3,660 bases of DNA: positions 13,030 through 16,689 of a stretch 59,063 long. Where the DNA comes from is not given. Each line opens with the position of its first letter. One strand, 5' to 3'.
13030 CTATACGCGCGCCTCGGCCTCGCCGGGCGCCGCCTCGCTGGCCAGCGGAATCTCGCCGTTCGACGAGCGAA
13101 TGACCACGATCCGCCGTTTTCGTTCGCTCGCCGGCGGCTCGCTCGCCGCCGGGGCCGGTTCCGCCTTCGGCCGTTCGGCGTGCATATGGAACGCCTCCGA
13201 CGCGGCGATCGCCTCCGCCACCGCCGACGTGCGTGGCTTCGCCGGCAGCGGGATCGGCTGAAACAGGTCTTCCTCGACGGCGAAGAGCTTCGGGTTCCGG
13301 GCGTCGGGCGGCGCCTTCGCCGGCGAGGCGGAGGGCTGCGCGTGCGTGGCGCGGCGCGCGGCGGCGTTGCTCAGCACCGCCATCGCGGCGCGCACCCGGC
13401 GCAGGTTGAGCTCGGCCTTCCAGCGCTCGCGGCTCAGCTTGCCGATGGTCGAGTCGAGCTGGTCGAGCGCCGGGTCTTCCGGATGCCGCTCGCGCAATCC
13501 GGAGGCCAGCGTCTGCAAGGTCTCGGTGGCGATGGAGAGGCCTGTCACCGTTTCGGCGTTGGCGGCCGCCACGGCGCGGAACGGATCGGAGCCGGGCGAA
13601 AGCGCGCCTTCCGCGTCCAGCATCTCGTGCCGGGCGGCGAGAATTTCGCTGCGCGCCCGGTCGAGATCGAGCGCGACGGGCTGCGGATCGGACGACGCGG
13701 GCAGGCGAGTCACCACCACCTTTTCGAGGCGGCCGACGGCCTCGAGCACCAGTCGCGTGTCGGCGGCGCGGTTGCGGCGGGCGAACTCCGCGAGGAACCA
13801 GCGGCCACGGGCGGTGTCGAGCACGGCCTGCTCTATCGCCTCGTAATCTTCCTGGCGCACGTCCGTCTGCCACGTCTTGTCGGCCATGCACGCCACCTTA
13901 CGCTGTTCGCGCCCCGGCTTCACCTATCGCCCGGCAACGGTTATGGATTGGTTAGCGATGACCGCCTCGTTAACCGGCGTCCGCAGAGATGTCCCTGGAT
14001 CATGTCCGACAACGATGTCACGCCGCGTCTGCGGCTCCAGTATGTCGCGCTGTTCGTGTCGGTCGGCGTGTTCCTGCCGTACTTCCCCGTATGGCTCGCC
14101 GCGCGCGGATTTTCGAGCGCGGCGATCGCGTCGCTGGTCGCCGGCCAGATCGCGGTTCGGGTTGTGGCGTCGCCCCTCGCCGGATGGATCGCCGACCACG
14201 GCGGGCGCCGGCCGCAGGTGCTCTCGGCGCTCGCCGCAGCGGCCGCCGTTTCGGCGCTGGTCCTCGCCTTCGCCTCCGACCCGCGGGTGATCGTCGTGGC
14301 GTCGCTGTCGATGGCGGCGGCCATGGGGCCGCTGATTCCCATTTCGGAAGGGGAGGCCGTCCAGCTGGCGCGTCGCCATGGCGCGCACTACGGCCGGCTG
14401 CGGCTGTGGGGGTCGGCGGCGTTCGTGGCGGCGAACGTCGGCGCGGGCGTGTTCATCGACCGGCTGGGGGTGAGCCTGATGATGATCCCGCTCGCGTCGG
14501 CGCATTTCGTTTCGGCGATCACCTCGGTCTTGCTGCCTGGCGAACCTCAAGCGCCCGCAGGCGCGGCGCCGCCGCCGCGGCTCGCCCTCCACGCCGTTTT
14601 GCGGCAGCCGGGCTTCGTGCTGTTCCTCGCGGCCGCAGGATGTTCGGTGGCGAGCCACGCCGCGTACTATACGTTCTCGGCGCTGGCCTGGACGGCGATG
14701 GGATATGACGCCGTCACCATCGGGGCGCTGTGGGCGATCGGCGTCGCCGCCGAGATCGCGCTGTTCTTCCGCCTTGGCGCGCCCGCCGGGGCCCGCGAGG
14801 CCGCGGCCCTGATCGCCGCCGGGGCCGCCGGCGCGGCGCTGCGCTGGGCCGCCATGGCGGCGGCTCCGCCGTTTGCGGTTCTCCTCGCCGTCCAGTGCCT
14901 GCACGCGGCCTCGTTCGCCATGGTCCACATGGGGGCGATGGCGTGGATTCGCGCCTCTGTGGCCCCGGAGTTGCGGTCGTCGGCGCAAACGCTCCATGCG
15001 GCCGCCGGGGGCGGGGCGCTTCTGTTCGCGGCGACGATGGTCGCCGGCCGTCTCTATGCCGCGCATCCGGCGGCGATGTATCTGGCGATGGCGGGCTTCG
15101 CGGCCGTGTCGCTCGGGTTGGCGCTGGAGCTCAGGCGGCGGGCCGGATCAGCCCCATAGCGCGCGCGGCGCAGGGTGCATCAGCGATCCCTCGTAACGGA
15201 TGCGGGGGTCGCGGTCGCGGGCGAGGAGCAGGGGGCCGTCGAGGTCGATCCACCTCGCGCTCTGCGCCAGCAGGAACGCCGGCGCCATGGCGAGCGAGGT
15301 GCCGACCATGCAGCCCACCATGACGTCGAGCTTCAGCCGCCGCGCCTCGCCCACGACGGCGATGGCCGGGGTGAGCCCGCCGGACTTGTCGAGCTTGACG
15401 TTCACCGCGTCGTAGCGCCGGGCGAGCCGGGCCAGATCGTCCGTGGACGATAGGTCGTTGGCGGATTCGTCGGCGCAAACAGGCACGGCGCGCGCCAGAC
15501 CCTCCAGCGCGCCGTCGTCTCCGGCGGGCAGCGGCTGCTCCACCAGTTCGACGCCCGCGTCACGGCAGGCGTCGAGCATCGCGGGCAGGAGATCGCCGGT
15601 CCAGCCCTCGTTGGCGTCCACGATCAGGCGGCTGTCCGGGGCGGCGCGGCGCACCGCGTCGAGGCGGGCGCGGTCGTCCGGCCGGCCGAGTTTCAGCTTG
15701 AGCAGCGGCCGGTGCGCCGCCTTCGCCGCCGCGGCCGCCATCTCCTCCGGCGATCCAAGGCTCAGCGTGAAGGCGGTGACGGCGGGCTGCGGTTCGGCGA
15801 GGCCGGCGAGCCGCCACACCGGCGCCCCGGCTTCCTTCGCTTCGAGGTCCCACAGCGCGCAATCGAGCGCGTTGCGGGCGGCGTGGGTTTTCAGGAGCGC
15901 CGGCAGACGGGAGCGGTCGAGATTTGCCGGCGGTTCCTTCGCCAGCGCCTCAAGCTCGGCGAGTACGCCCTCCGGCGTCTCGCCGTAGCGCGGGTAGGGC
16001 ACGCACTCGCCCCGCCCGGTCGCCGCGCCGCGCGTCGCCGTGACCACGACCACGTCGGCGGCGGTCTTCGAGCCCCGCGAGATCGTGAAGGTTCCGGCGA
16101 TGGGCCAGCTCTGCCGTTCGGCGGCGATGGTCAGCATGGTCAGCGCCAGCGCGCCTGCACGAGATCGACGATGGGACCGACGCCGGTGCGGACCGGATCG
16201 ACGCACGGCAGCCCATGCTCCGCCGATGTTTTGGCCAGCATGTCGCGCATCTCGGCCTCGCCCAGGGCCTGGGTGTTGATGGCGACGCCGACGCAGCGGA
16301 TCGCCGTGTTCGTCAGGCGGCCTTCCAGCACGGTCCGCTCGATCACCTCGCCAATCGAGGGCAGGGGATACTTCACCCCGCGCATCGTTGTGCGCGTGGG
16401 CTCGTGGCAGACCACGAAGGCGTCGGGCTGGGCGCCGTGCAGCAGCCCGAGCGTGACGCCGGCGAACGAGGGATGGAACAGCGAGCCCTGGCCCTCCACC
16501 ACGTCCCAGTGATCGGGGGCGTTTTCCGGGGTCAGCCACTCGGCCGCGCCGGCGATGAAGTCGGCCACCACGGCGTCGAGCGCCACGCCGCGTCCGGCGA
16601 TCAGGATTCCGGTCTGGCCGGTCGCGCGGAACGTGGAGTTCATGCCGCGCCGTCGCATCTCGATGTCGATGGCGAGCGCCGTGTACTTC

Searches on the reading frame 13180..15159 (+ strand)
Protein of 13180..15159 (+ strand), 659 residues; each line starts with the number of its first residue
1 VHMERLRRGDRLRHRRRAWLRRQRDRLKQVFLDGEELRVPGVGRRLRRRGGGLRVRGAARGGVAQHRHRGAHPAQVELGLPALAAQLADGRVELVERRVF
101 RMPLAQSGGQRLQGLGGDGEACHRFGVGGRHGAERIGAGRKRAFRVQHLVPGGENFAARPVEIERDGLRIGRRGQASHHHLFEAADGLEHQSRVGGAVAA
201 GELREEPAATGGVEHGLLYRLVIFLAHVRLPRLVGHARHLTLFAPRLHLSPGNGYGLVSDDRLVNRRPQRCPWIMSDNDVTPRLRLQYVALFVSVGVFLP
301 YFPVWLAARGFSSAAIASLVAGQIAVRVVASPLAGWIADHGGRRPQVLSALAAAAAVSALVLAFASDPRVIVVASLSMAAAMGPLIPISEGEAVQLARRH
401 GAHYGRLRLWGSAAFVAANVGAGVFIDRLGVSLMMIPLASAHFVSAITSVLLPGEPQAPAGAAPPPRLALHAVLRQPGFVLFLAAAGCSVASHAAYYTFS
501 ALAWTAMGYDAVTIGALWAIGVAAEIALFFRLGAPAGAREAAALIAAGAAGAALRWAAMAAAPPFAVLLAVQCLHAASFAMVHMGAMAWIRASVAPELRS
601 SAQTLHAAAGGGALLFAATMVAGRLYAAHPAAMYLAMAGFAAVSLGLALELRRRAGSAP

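Call 15: search_protein_families(library=pfam, proteins=[window:13180-15159:+], max_evalue=0.00001)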
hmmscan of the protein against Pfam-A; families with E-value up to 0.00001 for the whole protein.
window:13180-15159:+ (659 aa): 3 families
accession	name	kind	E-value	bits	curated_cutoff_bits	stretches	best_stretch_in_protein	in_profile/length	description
PF12832.13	MFS_1_like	-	1.4e-43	149.8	25.2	1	283-627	3-363/373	MFS_1 like family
PF07690.21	MFS_1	-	5.8e-10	39.1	33.4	1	288-551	5-279/347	Major Facilitator Superfamily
PF03825.22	Nuc_H_symport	-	3e-09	36.8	25.9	1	283-625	6-361/400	Nucleoside H+ symporter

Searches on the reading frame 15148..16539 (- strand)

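Call 15: search_protein_families(library=pfam, proteins=[window:15148-16539:-], max_evalue=0.00001)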
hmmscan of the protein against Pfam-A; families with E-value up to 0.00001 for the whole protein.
window:15148-16539:- (463 aa): 2 families
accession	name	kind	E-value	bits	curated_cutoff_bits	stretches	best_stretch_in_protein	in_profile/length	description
PF13378.12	MR_MLE_C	-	5.7e-25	88.8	29.4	1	267-425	2-168/219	Enolase C-terminal domain-like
PF02746.21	MR_MLE_N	-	1.5e-11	45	22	1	141-246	7-117/117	Mandelate racemase / muconate lactonizing enzyme, N-terminal domain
